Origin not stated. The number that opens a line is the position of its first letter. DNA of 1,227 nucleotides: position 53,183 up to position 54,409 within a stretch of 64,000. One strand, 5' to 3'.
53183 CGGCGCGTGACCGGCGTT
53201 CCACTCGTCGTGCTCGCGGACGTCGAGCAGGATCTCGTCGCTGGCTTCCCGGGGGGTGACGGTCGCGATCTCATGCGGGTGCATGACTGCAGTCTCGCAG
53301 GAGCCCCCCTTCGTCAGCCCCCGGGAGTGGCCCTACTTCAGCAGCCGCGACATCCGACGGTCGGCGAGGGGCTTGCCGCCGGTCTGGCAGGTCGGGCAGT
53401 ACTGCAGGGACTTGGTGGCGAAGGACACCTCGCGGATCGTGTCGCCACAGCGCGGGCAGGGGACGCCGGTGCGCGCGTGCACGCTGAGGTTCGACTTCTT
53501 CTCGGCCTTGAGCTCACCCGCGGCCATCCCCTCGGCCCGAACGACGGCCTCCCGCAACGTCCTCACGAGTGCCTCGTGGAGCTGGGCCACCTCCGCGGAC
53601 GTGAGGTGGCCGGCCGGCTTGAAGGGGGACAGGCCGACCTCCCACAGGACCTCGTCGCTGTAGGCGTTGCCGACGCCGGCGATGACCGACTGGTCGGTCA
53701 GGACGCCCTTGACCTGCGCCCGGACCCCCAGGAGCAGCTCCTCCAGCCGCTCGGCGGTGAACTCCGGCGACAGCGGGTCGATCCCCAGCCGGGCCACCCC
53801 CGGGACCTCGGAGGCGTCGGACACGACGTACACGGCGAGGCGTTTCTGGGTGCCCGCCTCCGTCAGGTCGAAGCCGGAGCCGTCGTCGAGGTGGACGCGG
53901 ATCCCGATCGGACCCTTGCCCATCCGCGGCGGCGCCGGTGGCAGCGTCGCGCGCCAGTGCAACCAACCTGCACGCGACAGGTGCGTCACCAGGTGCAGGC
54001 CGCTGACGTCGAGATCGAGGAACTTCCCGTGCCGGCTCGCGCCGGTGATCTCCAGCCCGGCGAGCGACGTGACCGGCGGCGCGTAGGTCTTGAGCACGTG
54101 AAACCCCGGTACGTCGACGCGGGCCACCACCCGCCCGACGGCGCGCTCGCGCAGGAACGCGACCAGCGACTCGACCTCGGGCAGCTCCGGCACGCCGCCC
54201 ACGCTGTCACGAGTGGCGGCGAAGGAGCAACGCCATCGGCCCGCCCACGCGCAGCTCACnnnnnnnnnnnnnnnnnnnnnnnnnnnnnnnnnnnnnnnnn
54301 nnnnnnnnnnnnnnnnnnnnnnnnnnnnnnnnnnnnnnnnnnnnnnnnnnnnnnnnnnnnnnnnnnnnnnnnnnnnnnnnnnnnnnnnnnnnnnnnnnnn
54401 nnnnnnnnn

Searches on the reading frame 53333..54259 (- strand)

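Call 78: search_protein_families(library=pfam, proteins=[window:53333-54259:-], max_evalue=0.0001)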
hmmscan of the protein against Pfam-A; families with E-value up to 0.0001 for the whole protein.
window:53333-54259:- (308 aa): 3 families
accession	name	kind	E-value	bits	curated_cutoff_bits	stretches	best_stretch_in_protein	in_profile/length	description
PF06831.19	H2TH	-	7.5e-21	74.4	34.7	1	158-241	1-84/93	Formamidopyrimidine-DNA glycosylase H2TH domain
PF01149.29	Fapy_DNA_glyco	-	3.5e-16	60.3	25.5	1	24-128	2-104/117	Formamidopyrimidine-DNA glycosylase N-terminal domain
PF06827.20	zf-FPG_IleRS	-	1.5e-08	34.7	21.3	1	267-293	3-29/30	Zinc finger found in FPG and IleRS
